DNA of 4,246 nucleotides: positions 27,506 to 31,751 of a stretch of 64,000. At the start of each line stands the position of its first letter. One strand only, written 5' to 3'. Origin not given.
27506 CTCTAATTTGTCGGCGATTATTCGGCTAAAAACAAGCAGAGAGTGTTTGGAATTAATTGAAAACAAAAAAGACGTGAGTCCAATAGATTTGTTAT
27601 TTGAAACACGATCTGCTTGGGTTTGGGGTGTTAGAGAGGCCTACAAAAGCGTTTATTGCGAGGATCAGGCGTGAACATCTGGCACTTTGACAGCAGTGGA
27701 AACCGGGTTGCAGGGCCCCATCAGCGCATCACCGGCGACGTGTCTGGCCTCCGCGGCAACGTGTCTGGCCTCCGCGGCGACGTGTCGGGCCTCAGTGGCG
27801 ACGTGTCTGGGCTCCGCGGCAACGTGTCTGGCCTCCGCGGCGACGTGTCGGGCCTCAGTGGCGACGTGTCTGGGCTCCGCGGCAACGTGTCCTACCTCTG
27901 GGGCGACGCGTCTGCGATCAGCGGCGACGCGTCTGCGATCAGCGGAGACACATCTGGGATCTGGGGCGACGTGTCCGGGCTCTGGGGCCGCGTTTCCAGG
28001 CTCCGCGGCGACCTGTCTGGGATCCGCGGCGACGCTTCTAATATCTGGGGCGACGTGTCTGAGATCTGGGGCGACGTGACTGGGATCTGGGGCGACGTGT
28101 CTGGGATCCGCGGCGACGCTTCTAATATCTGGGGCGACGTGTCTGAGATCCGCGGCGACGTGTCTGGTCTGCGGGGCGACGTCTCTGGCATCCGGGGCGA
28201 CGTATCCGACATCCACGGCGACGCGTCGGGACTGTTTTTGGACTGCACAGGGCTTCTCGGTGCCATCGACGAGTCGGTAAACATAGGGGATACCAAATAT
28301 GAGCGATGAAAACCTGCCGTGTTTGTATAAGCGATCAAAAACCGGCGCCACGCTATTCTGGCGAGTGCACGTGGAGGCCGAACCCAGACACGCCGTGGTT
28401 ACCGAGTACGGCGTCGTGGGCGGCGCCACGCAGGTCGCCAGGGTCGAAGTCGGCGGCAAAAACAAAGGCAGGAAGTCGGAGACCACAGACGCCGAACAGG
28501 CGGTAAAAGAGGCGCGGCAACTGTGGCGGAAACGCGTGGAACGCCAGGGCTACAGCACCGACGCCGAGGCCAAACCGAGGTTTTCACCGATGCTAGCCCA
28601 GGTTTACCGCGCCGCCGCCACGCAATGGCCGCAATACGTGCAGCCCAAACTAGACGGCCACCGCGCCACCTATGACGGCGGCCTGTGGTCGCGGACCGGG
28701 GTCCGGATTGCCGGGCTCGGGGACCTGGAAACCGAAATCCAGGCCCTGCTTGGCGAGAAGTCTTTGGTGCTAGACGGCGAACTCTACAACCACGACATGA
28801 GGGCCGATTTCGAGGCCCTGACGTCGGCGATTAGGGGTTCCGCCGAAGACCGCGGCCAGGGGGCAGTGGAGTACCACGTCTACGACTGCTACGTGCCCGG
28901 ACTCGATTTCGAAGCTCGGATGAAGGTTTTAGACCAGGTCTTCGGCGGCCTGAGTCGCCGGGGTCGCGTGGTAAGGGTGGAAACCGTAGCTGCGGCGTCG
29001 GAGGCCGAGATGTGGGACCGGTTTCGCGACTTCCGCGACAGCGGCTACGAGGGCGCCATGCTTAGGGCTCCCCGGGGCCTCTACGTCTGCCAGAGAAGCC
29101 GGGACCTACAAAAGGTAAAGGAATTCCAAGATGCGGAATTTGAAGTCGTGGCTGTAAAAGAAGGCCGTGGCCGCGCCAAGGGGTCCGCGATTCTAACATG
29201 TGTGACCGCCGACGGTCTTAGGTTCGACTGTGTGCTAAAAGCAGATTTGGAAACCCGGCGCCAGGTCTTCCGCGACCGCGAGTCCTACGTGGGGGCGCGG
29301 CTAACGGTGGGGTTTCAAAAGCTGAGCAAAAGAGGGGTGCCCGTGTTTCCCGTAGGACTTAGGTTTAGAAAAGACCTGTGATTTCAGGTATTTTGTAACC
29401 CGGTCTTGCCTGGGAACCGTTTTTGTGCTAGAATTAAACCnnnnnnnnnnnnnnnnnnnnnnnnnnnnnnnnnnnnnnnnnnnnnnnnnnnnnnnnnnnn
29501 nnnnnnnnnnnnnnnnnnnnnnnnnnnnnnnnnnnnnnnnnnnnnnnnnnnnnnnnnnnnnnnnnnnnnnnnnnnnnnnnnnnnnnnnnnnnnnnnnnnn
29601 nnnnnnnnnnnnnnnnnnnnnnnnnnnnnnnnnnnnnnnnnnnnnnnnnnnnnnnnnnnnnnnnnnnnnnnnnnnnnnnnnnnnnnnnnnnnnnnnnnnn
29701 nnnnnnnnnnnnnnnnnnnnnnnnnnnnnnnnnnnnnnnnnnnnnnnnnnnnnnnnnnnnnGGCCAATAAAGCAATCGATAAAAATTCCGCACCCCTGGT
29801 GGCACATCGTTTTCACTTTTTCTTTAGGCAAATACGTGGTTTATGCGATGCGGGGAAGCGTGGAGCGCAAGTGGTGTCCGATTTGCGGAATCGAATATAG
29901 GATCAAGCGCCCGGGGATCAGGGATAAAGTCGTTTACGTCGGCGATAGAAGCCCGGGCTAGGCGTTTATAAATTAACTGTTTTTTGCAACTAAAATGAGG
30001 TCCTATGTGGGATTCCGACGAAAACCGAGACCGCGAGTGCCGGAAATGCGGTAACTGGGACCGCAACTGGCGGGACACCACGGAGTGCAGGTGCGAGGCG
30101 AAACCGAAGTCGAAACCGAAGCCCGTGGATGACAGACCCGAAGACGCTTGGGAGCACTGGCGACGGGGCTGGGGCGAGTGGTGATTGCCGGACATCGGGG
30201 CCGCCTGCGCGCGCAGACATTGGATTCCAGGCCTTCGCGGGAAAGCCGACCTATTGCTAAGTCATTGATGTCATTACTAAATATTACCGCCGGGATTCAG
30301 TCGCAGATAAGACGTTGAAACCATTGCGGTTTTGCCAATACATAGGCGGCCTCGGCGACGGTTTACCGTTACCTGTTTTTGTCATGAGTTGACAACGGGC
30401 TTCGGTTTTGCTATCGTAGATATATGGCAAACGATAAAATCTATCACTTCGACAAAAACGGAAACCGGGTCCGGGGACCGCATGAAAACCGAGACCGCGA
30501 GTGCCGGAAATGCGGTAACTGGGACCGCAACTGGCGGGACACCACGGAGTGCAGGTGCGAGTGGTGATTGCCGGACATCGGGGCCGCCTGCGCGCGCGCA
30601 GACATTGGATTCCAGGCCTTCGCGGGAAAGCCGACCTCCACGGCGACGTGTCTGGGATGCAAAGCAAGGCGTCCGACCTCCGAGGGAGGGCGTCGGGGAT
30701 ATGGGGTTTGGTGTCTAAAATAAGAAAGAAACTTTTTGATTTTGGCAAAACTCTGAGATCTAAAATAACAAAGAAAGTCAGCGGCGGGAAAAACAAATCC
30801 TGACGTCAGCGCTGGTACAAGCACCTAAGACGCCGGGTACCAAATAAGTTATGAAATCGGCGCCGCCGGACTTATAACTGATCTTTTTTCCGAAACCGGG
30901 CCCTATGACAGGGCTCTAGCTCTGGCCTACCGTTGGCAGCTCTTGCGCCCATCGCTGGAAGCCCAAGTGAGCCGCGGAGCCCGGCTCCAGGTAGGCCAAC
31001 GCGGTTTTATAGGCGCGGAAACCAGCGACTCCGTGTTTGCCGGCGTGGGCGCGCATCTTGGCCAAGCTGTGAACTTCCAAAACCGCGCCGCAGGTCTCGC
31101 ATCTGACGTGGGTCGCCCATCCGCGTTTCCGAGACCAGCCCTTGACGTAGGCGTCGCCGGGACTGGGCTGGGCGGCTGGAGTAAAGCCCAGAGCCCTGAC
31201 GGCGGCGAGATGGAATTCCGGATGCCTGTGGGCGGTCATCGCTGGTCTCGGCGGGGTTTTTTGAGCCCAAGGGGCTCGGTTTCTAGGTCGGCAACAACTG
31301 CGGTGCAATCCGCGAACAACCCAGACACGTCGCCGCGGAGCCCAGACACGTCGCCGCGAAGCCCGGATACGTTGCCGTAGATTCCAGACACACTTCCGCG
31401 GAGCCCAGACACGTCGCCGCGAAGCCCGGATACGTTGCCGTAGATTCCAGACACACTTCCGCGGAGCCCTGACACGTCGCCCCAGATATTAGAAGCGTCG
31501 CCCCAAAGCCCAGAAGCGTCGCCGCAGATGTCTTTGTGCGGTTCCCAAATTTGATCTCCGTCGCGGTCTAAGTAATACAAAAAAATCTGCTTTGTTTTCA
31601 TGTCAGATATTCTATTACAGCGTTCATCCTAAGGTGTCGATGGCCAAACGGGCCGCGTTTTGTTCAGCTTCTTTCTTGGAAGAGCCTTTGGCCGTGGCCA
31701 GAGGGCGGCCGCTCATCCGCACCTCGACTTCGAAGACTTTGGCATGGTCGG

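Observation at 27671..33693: Six-member dispersed gene family built from variable 21-bp GDVSG(L/I)x heptads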

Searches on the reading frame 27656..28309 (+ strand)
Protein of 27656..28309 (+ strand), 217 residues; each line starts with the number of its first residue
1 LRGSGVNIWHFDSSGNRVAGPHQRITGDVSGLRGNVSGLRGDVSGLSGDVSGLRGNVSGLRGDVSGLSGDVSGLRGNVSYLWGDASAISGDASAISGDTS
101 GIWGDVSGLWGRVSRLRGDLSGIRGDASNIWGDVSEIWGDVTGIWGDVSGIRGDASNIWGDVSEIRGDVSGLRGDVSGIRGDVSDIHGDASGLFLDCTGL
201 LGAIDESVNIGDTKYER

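Call 4: search_protein_families(library=pfam, proteins=[window:27656-28309:+], max_evalue=1)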
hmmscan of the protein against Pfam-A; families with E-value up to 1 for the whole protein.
window:27656-28309:+ (217 aa): 5 families
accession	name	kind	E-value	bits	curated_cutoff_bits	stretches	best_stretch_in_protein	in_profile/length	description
PF04728.18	LPP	-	8e-10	39.4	29.1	1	160-190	7-37/53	Lipoprotein leucine-zipper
PF20808.2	MINT_RAM7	-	0.00015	22.5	108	1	26-96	29-96/110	Msx2-interacting protein, RAM7 domain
PF07889.17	DUF1664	-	0.0047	17.4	34.6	0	146-179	87-120/124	Protein of unknown function (DUF1664)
PF21300.2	LbR_Ice_bind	-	0.015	15.9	30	1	18-95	16-95/97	Grass antifreeze beta roll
PF23284.2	KOW2_Spt5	-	0.46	10.8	28.9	0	165-182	8-25/50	Transcription elongation factor SPT5, second KOW domain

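Call 5: search_protein_families(library=phrogs, proteins=[window:27656-28309:+], max_evalue=0.1)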
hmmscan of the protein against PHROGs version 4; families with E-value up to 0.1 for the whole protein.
window:27656-28309:+ (217 aa): 22 families
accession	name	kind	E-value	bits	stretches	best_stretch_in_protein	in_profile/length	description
phrog_19577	-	head and packaging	1.3e-18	68.4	2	25-152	56-183/378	minor head protein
phrog_5820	-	unknown function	1.2e-09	39.1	0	157-185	113-141/200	-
phrog_35017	-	unknown function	5e-07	30.8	0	46-78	31-63/79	-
phrog_1219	-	tail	1e-06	29.6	0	28-79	83-134/233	tail needle protein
phrog_38044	-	unknown function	1.3e-06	26.6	1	27-105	3143-3221/3576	-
phrog_30868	-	unknown function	3.1e-06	28.5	0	114-159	42-84/115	-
phrog_736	-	unknown function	9e-06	26.8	0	49-74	67-92/112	-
phrog_18412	-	head and packaging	0.00022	21.8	0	40-71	36-67/229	minor head protein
phrog_3961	-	unknown function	0.0004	21.3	0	26-81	47-102/112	-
phrog_16040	-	head and packaging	0.0009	18.3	1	32-187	206-361/1254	virion structural protein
phrog_1899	-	unknown function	0.001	18.4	0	24-79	299-354/933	-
phrog_3556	-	unknown function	0.0029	17.7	0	161-189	182-210/276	-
phrog_305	-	tail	0.0029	17.3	1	70-177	558-665/1001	tail length tape measure protein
phrog_3534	-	unknown function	0.0037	18.3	0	38-77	61-100/117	-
phrog_1698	-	head and packaging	0.0075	16.5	0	34-65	402-433/562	minor head protein; receptor binding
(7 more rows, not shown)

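Call 42: search_protein_families(library=ncbifam, proteins=[window:27656-28309:+], max_evalue=0.1)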
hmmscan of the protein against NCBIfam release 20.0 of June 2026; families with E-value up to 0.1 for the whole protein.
window:27656-28309:+ (217 aa): 3 families
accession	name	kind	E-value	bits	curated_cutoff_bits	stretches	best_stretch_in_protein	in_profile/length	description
NF047709.1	RiPP_TigB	exception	2.8e-14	52.9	70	2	21-78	12-68/68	methyl-cyclopropylglycine-containing RiPP peptide TigB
NF040788.1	S-lay_SlaB_Mtsph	equivalog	1.7e-07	30.5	700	1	28-98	316-386/416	S-layer protein SlaB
NF011925.1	PRK15396.1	subfamily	1.5e-06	28.3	108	0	43-71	27-55/78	major outer membrane lipoprotein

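Call 76: predict_structure(alignment_id=A4)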
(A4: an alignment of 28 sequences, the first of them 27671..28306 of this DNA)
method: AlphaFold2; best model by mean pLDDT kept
length: 212 residues; sequences in the alignment: 28
mean_pLDDT: 65.9   pTM: 0.49
mean pLDDT of the five models: 65.9, 60.8, 59.8, 54.5, 52.3
residues with pLDDT >= 90: 0; 70-90: 89; 50-70: 99; < 50: 24
segments of 3 or more residues with pLDDT < 50: 189-205, 208-212
pLDDT, mean of each block of 10 residues (from residue 1): 62 62 56 63 62 65 65 64 68 71 74 76 80 79 77 76 72 69 57 43 45 40
secondary structure, 60 per line:
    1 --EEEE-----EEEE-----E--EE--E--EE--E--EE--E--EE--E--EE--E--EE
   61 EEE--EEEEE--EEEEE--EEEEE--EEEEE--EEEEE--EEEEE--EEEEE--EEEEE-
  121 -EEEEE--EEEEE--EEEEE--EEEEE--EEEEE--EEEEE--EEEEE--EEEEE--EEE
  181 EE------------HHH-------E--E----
elements in order: E3-6 E12-15 E59-63 E66-70 E73-77 E80-84 E87-91 E94-98 E101-105 E108-112 E115-119 E122-126 E129-133 E136-140 E143-147 E150-154 E157-161 E164-168 E171-175 E178-182

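Call 79: fold_search(model_id=the predicted structure, library=pdb)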
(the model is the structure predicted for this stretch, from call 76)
No match with E <= 0.001 here; weaker rows may still be real.
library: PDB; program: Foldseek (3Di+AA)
matches with E <= 10: 415; with E <= 0.001: 0
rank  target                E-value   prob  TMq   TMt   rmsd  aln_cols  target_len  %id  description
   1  2vbe                  2.1e-02  0.89  0.34  0.18   9.3       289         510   10  Tailspike protein of bacteriophage Sf6 (released 2008-04-22)
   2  2vbm_A                3.3e-02  0.63  0.29  0.16   9.9       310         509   10  Tailspike protein of bacteriophage Sf6 complexed with tetrasaccharide (released 2008-04-22)
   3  4ru5_C                3.6e-02  0.28  0.22  0.11  12.1       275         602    9  Crystal Structure of the Pseudomonas phage phi297 tailspike gp61 (released 2015-11-18)
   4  7vul_B                4.0e-02  0.41  0.23  0.12  11.7       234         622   13  Structure of Klebsiella Phage P560 depolymerase (released 2022-11-16)
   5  1qrb                  5.0e-02  0.30  0.23  0.13  11.9       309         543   11  PLASTICITY AND STERIC STRAIN IN A PARALLEL BETA-HELIX: RATIONAL MUTATIONS IN P22 TAILSPIKE PROTEIN (released 2000-04-12)
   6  4xlh                  5.5e-02  0.75  0.30  0.13  11.9       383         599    8  Tailspike protein double mutant D339A/E372A of E. coli bacteriophage HK620 (released 2016-01-20)
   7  7vul_A                6.1e-02  0.41  0.22  0.11  12.0       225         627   16  Structure of Klebsiella Phage P560 depolymerase (released 2022-11-16)
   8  2pyg_A                8.0e-02  0.57  0.31  0.20  11.1       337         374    6  Azotobacter vinelandii Mannuronan C-5 epimerase AlgE4 A-module (released 2008-05-27)
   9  2vbk                  8.0e-02  0.44  0.27  0.14  11.5       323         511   10  NATIVE TAILSPIKE PROTEIN OF BACTERIOPHAGE SF6 (released 2008-04-01)
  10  5w6f_A                9.3e-02  0.35  0.27  0.12  12.5       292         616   10  Crystal structure of Bacteriophage CBA120 tailspike protein 3 (TSP3, orf212) (released 2018-10-24)
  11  8ikw_B                9.8e-02  0.08  0.17  0.13  13.5       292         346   10  A complex structure of PGIP-PG (released 2024-02-07)
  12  4mr0_B                1.0e-01  0.23  0.27  0.16  11.1       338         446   10  Crystal structure of PfbA, a surface adhesin of Streptococcus pneumoniae (released 2014-02-05)
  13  6w4q_B                1.0e-01  0.13  0.18  0.09  12.4       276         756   12  Crystal structure of full-length tailspike protein 2 (TSP2, ORF211) ) from Escherichia coli O157:H7 bacteriophage CAB1 (released 2021-01-20)
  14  4ru5_A                1.1e-01  0.15  0.20  0.10  12.4       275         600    9  Crystal Structure of the Pseudomonas phage phi297 tailspike gp61 (released 2015-11-18)
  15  1tyv                  1.2e-01  0.33  0.28  0.14  12.0       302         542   12  STRUCTURE OF TAILSPIKE-PROTEIN (released 1997-07-23)
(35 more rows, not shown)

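Call 97: fold_search(model_id=the predicted structure, library=viral)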
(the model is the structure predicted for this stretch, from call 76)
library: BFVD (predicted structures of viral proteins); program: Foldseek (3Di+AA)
matches with E <= 10: 500; with E <= 0.001: 0
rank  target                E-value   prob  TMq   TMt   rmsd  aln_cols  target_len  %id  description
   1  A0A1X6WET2            3.9e-03  0.72  0.25  0.07  11.5       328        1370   12  (no name in the UniProt tables at hand)
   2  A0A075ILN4            5.1e-03  0.87  0.24  0.16  12.7       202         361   20  EVN041 [Ectromelia virus Naval]
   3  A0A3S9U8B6            5.1e-03  0.72  0.25  0.09  11.3       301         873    9  Right handed beta helix domain-containing protein [Alteromonas phage ZP6]
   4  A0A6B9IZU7            5.6e-03  0.95  0.33  0.23   9.6       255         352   10  (no name in the UniProt tables at hand)
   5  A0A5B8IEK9            6.6e-03  0.72  0.21  0.28  12.2       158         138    8  TNFR-Cys domain-containing protein [Mimiviridae sp. ChoanoV1]
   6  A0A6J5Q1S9            6.9e-03  0.66  0.25  0.19  11.1       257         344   13  Uncharacterized protein [uncultured Caudovirales phage]
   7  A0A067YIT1            7.3e-03  0.84  0.33  0.16  11.6       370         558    9  Rhamnogalacturonase A/B/Epimerase-like pectate lyase domain-containing protein [Vibrio phage AS51]
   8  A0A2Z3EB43            9.5e-03  0.47  0.23  0.14  12.1       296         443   10  (no name in the UniProt tables at hand)
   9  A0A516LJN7            9.5e-03  0.63  0.24  0.11  12.0       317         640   11  (no name in the UniProt tables at hand)
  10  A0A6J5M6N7            9.5e-03  0.72  0.28  0.13  10.9       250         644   12  Pectate lyase superfamily protein [uncultured Caudovirales phage]
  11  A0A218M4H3            1.3e-02  0.75  0.30  0.11  11.1       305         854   12  Tail fibers protein [Pasteurella phage PHB01]
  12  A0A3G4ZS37            1.7e-02  0.28  0.21  0.10  11.8       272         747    9  Right handed beta helix domain-containing protein [Edafosvirus sp.]
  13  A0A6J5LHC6            1.8e-02  0.82  0.32  0.17  13.3       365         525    9  Pectate lyase superfamily protein [uncultured Caudovirales phage]
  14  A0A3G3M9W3            1.9e-02  0.60  0.27  0.13  10.6       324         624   13  Uncharacterized protein [Corynebacterium phage PeteyPab]
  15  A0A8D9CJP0            1.9e-02  0.99  0.41  0.20   8.6       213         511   24  Caspase 9 inhibitor [Ectromelia virus]
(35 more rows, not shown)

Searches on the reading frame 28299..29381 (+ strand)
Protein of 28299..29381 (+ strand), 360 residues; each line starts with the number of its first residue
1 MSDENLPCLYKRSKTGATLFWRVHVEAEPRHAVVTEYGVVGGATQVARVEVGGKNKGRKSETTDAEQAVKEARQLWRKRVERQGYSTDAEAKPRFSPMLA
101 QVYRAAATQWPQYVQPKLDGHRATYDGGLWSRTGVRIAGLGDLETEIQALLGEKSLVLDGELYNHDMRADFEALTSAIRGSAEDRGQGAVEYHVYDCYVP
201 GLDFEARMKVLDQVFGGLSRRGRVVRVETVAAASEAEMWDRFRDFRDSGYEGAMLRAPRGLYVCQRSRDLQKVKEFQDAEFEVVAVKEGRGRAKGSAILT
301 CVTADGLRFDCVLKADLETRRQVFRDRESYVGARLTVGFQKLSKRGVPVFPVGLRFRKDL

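Call 4: search_protein_families(library=pfam, proteins=[window:28299-29381:+], max_evalue=1)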
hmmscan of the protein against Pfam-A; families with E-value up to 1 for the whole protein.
window:28299-29381:+ (360 aa): 3 families
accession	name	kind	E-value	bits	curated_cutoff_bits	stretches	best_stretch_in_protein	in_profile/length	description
PF01068.26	DNA_ligase_A_M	-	5e-13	49.6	26.2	1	97-274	1-204/204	ATP dependent DNA ligase domain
PF14743.12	DNA_ligase_OB_2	-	4.1e-06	27.1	28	1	288-357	1-66/66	DNA ligase OB-like domain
PF05406.20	WGR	-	0.28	11.8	22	0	18-89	15-76/79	WGR domain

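Call 5: search_protein_families(library=phrogs, proteins=[window:28299-29381:+], max_evalue=0.1)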
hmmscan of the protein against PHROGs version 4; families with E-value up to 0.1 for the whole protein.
window:28299-29381:+ (360 aa): 1 family
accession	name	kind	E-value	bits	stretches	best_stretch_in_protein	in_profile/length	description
phrog_114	-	DNA, RNA and nucleotide metabolism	5.5e-65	221.1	1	13-359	116-500/634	ATP-dependent DNA ligase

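Call 33: find_related_loci(query=window:28299-29381:+, collection=viral_contigs, flank=10000)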
Query window:28299-29381:+ (360 aa) in viral_contigs; peptide patterns used: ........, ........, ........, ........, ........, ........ (x = any residue, [..] = any of these).
19 stretches matched a pattern; 15 encode a relative of the query (tblastn E <= 1e-3); 15 distinct loci.
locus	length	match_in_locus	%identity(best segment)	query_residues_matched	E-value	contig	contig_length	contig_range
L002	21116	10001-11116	38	6-360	5e-66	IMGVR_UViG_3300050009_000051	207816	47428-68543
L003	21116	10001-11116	38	6-360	5e-66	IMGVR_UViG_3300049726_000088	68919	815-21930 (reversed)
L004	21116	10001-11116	38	6-360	5e-66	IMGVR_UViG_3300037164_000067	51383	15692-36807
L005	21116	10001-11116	38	6-360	5e-66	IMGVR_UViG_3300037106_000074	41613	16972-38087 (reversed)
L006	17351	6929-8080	37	6-357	5e-64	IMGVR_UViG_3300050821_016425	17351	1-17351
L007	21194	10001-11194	35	6-357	8e-60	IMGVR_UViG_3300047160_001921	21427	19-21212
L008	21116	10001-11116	38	6-360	5e-66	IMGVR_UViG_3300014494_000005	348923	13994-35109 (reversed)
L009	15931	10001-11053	34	9-352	3e-42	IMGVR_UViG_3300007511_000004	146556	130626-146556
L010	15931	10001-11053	34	9-352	3e-42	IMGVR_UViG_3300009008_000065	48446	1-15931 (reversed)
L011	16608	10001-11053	34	9-352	3e-42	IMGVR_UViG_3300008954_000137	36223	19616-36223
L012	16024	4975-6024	34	5-357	1e-40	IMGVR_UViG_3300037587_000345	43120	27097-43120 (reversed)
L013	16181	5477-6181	37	126-357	9e-39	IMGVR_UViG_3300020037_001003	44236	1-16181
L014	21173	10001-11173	34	6-357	3e-61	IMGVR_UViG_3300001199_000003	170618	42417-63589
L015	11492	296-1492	27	9-357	1e-31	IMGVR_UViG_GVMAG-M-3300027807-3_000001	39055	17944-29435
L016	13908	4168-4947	24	104-355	3e-12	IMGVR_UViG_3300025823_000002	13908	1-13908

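Call 64: find_encoding_contigs(protein=window:28299-29381:+, flank=10000, max_places=6)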
Protein window:28299-29381:+ (360 aa): 1 contig read that carries it; 1 place shown.
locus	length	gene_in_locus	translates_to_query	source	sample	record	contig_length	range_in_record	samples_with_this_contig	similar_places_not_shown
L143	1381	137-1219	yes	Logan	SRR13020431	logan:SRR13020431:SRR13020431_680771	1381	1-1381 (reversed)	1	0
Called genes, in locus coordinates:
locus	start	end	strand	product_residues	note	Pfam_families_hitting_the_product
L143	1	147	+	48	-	?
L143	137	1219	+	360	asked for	PF01068:DNA_ligase_A_M, PF14743:DNA_ligase_OB_2 (weak)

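Call 65: find_related_loci(query=window:28299-29381:+, collection=metagenome_contigs, flank=10000)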
Query window:28299-29381:+ (360 aa) in metagenome_contigs; peptide patterns used: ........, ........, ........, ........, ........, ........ (x = any residue, [..] = any of these).
92 stretches matched a pattern; 31 encode a relative of the query (tblastn E <= 1e-3); 31 distinct loci.
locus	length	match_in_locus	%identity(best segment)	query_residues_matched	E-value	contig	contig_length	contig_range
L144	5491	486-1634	43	1-360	2e-79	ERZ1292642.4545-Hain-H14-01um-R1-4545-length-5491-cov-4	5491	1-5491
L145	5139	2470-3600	41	5-359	7e-71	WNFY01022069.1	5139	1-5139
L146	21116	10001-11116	38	6-360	4e-66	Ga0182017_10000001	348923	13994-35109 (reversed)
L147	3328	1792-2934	36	6-360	4e-64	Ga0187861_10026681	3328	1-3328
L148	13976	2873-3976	35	3-357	4e-60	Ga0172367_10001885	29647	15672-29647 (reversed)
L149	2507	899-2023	37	4-358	2e-59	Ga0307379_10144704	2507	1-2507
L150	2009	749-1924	33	6-357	2e-58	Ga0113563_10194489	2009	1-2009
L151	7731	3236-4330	33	9-359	2e-52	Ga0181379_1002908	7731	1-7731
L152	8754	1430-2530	32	9-360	7e-50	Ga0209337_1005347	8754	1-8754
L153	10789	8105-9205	32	9-360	7e-50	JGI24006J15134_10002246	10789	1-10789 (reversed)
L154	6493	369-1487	31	9-360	2e-48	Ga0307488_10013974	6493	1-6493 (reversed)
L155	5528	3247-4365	33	9-360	2e-45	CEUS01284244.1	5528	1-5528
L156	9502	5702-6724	34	9-352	1e-43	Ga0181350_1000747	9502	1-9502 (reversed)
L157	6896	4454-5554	35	4-357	3e-43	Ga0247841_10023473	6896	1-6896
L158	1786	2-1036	31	52-360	2e-43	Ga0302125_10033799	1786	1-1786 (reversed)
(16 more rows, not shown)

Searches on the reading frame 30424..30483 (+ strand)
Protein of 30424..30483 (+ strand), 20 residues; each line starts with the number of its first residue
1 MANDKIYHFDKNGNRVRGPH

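Call 92: search_protein_families(library=pfam, proteins=[window:30424-30483:+], max_evalue=10)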
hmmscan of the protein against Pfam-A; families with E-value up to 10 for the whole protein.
window:30424-30483:+ (20 aa): 1 family
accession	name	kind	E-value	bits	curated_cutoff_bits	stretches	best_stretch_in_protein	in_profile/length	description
PF01473.26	Choline_bind_1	-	0.16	12.8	20.5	1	3-14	7-18/19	Putative cell wall binding repeat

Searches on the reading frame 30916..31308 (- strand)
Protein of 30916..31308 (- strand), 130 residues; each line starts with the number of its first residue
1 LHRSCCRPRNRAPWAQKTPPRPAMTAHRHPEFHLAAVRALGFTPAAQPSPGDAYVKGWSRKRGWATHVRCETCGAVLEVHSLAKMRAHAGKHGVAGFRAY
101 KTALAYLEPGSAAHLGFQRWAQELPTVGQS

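Call 4: search_protein_families(library=pfam, proteins=[window:30916-31308:-], max_evalue=1)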
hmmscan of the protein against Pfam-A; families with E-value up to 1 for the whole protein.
window:30916-31308:- (130 aa): 1 family
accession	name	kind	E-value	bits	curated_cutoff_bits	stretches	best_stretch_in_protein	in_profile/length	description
PF21344.3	Zn_ribbon_LysW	-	0.0073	16.4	27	1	68-85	22-39/46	Alpha-aminoadipate carrier protein LysW-like, globular domain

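Call 5: search_protein_families(library=phrogs, proteins=[window:30916-31308:-], max_evalue=0.1)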
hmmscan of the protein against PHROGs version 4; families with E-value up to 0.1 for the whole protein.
window:30916-31308:- (130 aa): 0 families

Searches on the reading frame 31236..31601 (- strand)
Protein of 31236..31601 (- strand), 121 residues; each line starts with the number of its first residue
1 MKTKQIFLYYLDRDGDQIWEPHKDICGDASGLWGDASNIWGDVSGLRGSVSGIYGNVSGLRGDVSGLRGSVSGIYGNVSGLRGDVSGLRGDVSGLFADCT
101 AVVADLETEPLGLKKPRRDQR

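Call 4: search_protein_families(library=pfam, proteins=[window:31236-31601:-], max_evalue=1)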
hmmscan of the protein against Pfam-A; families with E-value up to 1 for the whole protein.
window:31236-31601:- (121 aa): 4 families
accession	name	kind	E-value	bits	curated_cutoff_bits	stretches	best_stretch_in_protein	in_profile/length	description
PF21300.2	LbR_Ice_bind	-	0.00085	19.8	30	1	43-94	39-90/97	Grass antifreeze beta roll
PF20808.2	MINT_RAM7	-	0.039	14.7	108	1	43-107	7-75/110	Msx2-interacting protein, RAM7 domain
PF04728.18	LPP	-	0.3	11.9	29.1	0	78-105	2-29/53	Lipoprotein leucine-zipper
PF23284.2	KOW2_Spt5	-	0.33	11.3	28.9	0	61-77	9-25/50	Transcription elongation factor SPT5, second KOW domain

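Call 5: search_protein_families(library=phrogs, proteins=[window:31236-31601:-], max_evalue=0.1)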
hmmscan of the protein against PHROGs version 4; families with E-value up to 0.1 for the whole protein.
window:31236-31601:- (121 aa): 3 families
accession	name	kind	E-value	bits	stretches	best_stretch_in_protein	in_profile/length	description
phrog_19577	-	head and packaging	4.9e-07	30.2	1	29-108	60-139/378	minor head protein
phrog_5820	-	unknown function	9.1e-05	23.2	1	43-78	111-146/200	-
phrog_38044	-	unknown function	0.041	11.7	1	48-95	3157-3204/3576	-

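Call 42: search_protein_families(library=ncbifam, proteins=[window:31236-31601:-], max_evalue=0.1)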
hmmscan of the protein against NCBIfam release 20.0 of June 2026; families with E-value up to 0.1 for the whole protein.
window:31236-31601:- (121 aa): 3 families
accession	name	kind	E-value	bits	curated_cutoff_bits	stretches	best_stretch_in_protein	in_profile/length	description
NF047709.1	RiPP_TigB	exception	4.3e-11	42.7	70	1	41-95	11-64/68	methyl-cyclopropylglycine-containing RiPP peptide TigB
NF040788.1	S-lay_SlaB_Mtsph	equivalog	0.0024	16.9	700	1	42-95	330-383/416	S-layer protein SlaB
NF033766.1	choice_anch_G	domain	0.012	15.5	45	1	43-112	176-245/283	choice-of-anchor G family protein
